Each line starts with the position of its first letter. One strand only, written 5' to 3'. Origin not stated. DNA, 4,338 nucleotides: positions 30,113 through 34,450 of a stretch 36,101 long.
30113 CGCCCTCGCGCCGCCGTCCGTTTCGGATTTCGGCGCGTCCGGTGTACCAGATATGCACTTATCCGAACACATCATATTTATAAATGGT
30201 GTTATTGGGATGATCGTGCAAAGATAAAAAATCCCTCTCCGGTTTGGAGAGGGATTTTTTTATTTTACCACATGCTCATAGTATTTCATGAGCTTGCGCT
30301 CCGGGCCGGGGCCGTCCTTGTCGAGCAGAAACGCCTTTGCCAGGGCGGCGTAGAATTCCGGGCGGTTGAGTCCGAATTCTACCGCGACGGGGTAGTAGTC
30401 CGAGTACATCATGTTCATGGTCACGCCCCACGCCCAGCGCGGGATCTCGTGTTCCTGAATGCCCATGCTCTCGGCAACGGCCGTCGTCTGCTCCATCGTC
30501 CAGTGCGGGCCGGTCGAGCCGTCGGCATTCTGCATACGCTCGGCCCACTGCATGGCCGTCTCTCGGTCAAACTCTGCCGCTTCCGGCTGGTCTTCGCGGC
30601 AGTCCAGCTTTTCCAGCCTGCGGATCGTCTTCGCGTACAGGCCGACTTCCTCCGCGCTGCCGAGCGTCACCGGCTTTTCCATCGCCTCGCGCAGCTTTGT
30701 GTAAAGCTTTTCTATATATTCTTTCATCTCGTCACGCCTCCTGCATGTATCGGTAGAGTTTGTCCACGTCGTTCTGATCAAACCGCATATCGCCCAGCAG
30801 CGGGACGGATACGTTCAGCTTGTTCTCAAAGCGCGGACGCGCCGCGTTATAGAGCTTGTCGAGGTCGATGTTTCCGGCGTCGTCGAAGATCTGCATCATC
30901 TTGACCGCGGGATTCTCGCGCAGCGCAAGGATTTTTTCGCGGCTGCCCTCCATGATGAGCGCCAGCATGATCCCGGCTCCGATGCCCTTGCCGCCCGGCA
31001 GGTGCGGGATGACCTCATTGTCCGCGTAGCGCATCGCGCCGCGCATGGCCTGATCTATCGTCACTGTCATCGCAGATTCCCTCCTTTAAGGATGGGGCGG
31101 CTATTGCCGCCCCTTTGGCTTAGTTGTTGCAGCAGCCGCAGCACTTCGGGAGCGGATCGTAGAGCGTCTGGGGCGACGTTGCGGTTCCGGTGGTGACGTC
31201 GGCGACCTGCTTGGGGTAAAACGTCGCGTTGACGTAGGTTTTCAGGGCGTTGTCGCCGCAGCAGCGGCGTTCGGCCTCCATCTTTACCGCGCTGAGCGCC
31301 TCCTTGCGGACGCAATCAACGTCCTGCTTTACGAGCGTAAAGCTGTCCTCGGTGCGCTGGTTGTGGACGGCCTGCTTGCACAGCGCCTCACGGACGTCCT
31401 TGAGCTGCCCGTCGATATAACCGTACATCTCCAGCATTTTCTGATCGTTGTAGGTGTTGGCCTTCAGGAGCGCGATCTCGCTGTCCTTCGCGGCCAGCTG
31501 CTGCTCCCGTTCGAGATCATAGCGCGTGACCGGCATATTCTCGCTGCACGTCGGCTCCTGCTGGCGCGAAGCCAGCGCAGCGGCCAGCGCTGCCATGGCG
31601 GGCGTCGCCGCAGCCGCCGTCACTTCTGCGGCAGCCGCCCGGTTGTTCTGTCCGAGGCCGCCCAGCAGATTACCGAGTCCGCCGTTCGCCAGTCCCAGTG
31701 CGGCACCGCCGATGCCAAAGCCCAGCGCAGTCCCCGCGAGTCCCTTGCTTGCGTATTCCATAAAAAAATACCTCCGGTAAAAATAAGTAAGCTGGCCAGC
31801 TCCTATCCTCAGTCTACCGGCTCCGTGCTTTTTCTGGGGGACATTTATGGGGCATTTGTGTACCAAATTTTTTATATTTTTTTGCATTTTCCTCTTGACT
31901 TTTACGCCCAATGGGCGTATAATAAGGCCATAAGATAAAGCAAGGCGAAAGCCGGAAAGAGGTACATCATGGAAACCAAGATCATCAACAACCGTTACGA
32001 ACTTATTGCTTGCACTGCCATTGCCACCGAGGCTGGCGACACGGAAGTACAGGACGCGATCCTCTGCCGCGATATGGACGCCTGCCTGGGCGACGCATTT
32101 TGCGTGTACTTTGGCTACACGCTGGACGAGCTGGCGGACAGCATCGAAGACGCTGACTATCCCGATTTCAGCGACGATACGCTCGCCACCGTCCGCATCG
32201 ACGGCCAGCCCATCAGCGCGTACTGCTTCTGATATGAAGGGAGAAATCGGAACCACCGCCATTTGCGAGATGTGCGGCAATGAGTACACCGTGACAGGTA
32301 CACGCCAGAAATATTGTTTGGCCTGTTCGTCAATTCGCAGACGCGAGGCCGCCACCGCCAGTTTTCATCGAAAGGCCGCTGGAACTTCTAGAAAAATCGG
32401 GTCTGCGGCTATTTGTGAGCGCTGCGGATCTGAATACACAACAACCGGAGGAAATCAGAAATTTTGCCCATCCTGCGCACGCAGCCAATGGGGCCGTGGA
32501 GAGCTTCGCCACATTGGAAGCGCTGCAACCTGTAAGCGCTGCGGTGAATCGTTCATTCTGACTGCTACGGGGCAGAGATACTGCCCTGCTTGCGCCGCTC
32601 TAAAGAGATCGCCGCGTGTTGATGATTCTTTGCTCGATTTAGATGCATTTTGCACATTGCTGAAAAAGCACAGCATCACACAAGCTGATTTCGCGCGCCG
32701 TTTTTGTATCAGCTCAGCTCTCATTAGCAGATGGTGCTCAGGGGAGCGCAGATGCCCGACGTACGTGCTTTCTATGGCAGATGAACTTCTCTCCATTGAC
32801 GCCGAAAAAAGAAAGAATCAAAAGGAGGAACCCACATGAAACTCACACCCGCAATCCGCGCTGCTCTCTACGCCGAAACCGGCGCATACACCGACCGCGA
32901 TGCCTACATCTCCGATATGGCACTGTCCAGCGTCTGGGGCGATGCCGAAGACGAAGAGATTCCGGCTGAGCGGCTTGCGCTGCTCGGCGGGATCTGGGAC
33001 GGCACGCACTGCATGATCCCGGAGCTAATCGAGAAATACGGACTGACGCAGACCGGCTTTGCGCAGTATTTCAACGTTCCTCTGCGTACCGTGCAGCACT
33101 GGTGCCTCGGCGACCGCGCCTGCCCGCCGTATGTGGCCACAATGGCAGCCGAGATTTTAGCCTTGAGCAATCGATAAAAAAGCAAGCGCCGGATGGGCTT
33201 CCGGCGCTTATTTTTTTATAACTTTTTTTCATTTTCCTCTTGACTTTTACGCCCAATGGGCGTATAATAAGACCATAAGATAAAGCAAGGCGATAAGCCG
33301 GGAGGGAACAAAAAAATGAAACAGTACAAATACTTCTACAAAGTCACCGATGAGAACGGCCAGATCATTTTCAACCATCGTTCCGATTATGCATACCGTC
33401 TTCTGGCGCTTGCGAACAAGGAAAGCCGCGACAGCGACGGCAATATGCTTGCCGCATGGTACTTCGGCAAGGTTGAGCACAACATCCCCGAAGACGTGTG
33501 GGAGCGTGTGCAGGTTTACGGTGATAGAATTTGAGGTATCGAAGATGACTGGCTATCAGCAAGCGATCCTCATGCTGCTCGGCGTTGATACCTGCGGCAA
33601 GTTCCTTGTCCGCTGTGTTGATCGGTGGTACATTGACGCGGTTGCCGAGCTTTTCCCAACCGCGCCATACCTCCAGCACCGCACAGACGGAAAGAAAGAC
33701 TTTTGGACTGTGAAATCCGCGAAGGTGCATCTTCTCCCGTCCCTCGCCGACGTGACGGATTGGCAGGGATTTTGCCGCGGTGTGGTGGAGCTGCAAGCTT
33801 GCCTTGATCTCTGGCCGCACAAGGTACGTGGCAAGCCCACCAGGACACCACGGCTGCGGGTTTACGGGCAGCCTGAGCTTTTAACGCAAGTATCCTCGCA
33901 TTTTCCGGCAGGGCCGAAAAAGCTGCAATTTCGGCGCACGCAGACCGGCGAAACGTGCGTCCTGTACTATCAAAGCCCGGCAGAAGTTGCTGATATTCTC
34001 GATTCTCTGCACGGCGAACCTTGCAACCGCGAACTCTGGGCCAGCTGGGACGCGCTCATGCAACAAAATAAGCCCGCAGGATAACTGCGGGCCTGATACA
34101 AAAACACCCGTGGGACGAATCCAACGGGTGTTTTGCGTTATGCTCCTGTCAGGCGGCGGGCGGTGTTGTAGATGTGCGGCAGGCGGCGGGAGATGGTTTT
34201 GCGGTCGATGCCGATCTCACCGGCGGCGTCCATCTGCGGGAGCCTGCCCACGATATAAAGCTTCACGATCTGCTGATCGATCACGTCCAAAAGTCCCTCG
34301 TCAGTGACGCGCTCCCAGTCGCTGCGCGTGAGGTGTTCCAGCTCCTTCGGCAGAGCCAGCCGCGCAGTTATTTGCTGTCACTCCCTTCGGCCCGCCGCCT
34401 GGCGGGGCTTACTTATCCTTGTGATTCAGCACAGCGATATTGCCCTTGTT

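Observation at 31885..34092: Twin copies of a consensus promoter cassette with a 15-bp palindrome drive two small operons (acr-aca-like anti-defence island candidate)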

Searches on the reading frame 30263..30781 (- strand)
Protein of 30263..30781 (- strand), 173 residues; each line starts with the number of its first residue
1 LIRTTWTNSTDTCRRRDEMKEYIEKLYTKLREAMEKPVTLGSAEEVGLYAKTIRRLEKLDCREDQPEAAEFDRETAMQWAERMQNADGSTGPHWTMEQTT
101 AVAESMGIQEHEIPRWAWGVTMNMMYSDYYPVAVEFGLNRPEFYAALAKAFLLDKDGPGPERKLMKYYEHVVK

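Call 11: search_protein_families(library=pfam, max_evalue=0.1, proteins=[window:30263-30781:-])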
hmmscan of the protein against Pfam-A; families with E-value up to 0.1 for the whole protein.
window:30263-30781:- (173 aa): 1 family
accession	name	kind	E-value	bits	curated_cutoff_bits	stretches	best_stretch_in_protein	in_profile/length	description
PF25223.1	DUF7841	-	7.3e-26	91.1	25.2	1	69-169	14-114/114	Domain of unknown function (DUF7841)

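Call 12: search_protein_families(library=phrogs, max_evalue=0.1, proteins=[window:30263-30781:-])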
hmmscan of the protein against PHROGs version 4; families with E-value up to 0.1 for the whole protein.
window:30263-30781:- (173 aa): 1 family
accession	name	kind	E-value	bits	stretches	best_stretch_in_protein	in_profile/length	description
phrog_191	-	transcription regulation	0.041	15.1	0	97-120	24-47/106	CII-like transcriptional activator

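Call 23: search_protein_families(library=ncbifam, max_evalue=0.1, proteins=[window:30263-30781:-])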
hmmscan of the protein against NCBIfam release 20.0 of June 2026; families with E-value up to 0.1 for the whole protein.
window:30263-30781:- (173 aa): 0 families

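Call 80: search_protein_families(library=padloc, max_evalue=0.01, proteins=[window:30263-30781:-])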
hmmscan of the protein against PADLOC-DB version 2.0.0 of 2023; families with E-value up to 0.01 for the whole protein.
window:30263-30781:- (173 aa): 0 families

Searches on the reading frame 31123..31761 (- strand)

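Call 11: search_protein_families(library=pfam, max_evalue=0.1, proteins=[window:31123-31761:-])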
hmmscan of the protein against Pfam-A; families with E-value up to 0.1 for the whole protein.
window:31123-31761:- (213 aa): 2 families
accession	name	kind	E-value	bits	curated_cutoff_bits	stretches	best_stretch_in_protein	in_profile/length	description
PF20115.4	DUF6505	-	0.018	15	23.9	1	34-124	58-149/159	Family of unknown function (DUF6505)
PF25628.1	Shotoku_capsid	-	0.082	12.5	27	1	100-158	177-233/330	Shotokuvirus capsid protein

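Call 12: search_protein_families(library=phrogs, max_evalue=0.1, proteins=[window:31123-31761:-])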
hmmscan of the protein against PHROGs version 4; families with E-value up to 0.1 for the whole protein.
window:31123-31761:- (213 aa): 1 family
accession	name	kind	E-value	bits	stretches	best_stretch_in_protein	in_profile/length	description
phrog_12210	-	unknown function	0.073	14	0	86-102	17-33/51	-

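Call 23: search_protein_families(library=ncbifam, max_evalue=0.1, proteins=[window:31123-31761:-])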
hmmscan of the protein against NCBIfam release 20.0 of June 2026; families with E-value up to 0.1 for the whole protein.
window:31123-31761:- (213 aa): 1 family
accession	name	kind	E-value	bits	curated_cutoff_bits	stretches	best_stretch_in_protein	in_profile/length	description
NF003157.0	PRK04132.1-2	equivalog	0.081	10.8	1103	1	105-181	197-274/864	replication factor C small subunit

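Call 80: search_protein_families(library=padloc, max_evalue=0.01, proteins=[window:31123-31761:-])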
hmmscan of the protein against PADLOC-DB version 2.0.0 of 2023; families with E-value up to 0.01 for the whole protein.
window:31123-31761:- (213 aa): 0 families

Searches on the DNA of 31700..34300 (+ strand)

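Call 13: search_dna_similar(query=window:31700-34300:+, collection=phages, mode=distant, max_rows=20)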
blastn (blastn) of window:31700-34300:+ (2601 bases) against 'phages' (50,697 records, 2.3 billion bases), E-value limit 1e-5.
Records with a match: 1; places in all: 1; records where one place covers at least 80% of the query: 0.
Best place of each record, by identity: 80-90% 1.
By first word of the organism name: Bacteriophage 1.
By host as written in the record: - 1.
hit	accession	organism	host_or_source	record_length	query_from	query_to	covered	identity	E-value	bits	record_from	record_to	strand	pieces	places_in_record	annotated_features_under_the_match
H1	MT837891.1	Bacteriophage sp.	human fecal samples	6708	1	1563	10%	88.6%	5e-67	339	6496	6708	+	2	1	record has no annotation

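Call 17: get_annotated_region(hit=H1, flank=7000)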
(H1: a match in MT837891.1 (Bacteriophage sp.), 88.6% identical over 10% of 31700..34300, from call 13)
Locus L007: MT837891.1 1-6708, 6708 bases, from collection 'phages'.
description: UNVERIFIED: Bacteriophage sp. clone scaffold_6059 genomic sequence.
organism: Bacteriophage sp. (NCBI taxid 38018)
taxonomy: Viruses
host: -; source: human fecal samples; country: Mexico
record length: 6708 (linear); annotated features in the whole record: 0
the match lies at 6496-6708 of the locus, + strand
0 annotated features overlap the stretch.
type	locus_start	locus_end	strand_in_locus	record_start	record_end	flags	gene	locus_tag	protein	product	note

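Call 82: search_rna_families(source=window, start=31700, end=34300, threshold=evalue, max_evalue=1)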
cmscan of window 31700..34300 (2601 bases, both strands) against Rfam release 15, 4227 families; matches with E-value up to 1: 4.
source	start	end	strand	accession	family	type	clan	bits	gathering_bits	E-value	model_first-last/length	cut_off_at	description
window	33170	33291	-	RF01606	plasmodium_snoR31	Gene; snRNA; snoRNA; HACA-box;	-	32.2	60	0.071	1-145/145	no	small nucleolar RNA snoR31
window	33153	33221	+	RF00236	ctRNA_pGA1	Gene; antisense;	-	20.2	45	0.66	1-79/79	no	ctRNA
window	34063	34131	-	RF02837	anti-hemB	Gene; sRNA;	-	19.4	49.5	0.2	1-81/81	no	Burkholderia RNA 7 (anti-hemB)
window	33180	33269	-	RF02901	AaHKsRNA41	Gene; sRNA;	-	16.8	97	0.86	1-187/187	no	Aggregatibacter sRNA 41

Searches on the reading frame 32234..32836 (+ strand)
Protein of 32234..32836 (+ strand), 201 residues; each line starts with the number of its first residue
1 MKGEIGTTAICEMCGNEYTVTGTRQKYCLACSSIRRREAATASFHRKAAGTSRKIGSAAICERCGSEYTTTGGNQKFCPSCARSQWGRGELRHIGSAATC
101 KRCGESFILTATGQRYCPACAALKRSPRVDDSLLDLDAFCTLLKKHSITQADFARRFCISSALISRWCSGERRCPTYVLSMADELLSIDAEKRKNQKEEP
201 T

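Call 11: search_protein_families(library=pfam, max_evalue=0.1, proteins=[window:32234-32836:+])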
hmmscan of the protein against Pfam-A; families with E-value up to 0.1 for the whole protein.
window:32234-32836:+ (201 aa): 15 families
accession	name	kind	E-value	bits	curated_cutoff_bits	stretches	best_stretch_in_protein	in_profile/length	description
PF01155.25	HypA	-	1.9e-05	25.1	28.9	1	54-85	66-96/112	Hydrogenase/urease nickel incorporation, metallochaperone, hypA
PF15731.11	MqsA_antitoxin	-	2.1e-05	25.1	30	1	98-180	35-115/131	Antitoxin component of bacterial toxin-antitoxin system, MqsA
PF01381.28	HTH_3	-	8.1e-05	23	23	1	142-176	4-37/55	Helix-turn-helix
PF13451.12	zf_Tbcl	-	0.00014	22.2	24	1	98-116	5-23/48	Probable treble clef domain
PF12773.13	DZR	-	0.00022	21.8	27.3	0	58-83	12-32/45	Double zinc ribbon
PF13560.12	HTH_31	-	0.0026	18.5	27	1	148-186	15-54/64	Helix-turn-helix domain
PF13443.12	HTH_26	-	0.003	18.2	22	1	142-179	5-43/63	Cro/C1-type HTH DNA-binding domain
PF08274.17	Zn_Ribbon_YjdM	-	0.003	18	30.8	1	60-82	4-26/30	PhnA Zinc-Ribbon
PF23550.1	zf_Tbcl_Rhp7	-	0.015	15.2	27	0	6-21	2-17/39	DNA repair protein rhp7 treble clef domain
PF02318.22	FYVE_2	-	0.02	15.5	27.2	0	97-121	54-78/118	FYVE-type zinc finger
PF12647.12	RNHCP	-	0.022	15.2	24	0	97-140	3-46/90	RNHCP domain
PF24445.1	DUF7564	-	0.025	15.4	32.2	0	98-120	6-29/76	Family of unknown function (DUF7564)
PF06677.18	Auto_anti-p27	-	0.035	14.6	24.1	0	97-120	15-39/40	Sjogren's syndrome/scleroderma autoantigen 1 (Autoantigen p27)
PF17032.10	Zn_ribbon_15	-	0.055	14.7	28.9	0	97-120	52-72/73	zinc-ribbon family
PF18256.6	HscB_4_cys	-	0.08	13.3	26.2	1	61-81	3-23/27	Co-chaperone HscB tetracysteine metal binding motif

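Call 12: search_protein_families(library=phrogs, max_evalue=0.1, proteins=[window:32234-32836:+])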
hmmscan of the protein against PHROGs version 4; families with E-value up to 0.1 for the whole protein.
window:32234-32836:+ (201 aa): 28 families (the best 25 are shown)
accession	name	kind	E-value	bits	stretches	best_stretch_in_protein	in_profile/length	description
phrog_1271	-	DNA, RNA and nucleotide metabolism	4.8e-07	30.5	2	56-128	175-246/361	HNH endonuclease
phrog_23051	-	unknown function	2.7e-06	28.5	1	47-123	67-145/246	-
phrog_15471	-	DNA, RNA and nucleotide metabolism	5.7e-06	27.3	1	43-89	88-134/183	HNH endonuclease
phrog_37416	-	unknown function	1.9e-05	25.7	0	53-72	4-23/64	-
phrog_10714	-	unknown function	2.7e-05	25.4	1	51-83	66-97/109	-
phrog_8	-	transcription regulation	3e-05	24.6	1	142-183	84-126/346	transcriptional regulator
phrog_1333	-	unknown function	4.8e-05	24.5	0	6-51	98-143/166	-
phrog_23365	-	unknown function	0.00011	23.6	0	53-80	86-113/138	-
phrog_3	-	transcription regulation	0.00043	21.2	1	142-187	96-141/430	transcriptional repressor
phrog_9188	-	unknown function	0.00053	21.1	0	95-120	36-60/70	-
phrog_37506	-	unknown function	0.00076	20.2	0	5-33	169-197/214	-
phrog_4875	-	unknown function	0.00081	20.5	1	99-150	14-66/77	-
phrog_15412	-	unknown function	0.0023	19.1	0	9-43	2-35/159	-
phrog_2967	-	transcription regulation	0.0025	18.4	1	142-189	18-65/225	transcriptional regulator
phrog_9007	-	unknown function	0.0039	18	0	17-38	39-60/65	-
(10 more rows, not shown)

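Call 23: search_protein_families(library=ncbifam, max_evalue=0.1, proteins=[window:32234-32836:+])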
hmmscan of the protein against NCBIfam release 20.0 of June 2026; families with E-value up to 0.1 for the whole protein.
window:32234-32836:+ (201 aa): 5 families
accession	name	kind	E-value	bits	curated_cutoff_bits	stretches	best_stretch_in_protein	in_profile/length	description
TIGR03830.1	CxxCG_CxxCG_HTH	subfamily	7.6e-05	22.5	61.8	1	96-179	30-110/127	type II TA system antitoxin MqsA family protein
TIGR00686.1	phnA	hypoth_equivalog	0.00012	22.2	80.2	1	60-90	4-33/109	zinc ribbon domain-containing protein YjdM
TIGR00100.1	hypA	equivalog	0.00043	20.3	88.1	0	94-123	67-96/116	hydrogenase maturation nickel metallochaperone HypA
NF001646.0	PRK00420.1-3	equivalog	0.0047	17.2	117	1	99-131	22-53/117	hypothetical protein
TIGR01206.1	lysW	equivalog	0.058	13.3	53.2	0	4-22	18-36/54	lysine biosynthesis protein LysW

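Call 80: search_protein_families(library=padloc, max_evalue=0.01, proteins=[window:32234-32836:+])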
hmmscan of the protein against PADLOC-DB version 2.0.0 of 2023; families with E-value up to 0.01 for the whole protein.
window:32234-32836:+ (201 aa): 0 families

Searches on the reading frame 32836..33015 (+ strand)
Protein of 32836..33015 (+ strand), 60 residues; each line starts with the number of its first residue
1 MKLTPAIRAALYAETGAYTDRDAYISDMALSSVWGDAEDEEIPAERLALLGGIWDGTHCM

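Call 98: search_protein_representatives(protein=window:32836-33015:+)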
Query: 60 residues. Proteins with E-value up to 0.001 (for the whole library): 76; up to 1e-10: 8; up to 1e-30: 1. The best 76 are listed.
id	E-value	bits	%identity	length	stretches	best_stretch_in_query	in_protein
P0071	1.8e-31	122.5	98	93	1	2-59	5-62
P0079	1.2e-28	113.6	95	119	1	1-58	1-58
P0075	1.6e-25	103.8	81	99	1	1-59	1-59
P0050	4.7e-23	96.1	78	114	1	1-59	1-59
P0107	7.2e-16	73.5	92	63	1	1-40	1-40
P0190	1.1e-11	60.4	64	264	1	12-58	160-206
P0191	1.6e-11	59.9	54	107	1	8-59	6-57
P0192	3.4e-11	58.9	59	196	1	10-58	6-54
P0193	4.0e-10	55.5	62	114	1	12-58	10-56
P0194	7.1e-10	54.7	57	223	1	12-58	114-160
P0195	1.4e-09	53.8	57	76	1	10-58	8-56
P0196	1.6e-09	53.6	55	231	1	5-59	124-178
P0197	2.1e-09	53.2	53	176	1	4-58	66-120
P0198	4.1e-09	52.3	53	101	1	9-59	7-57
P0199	4.7e-09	52.1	53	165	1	12-58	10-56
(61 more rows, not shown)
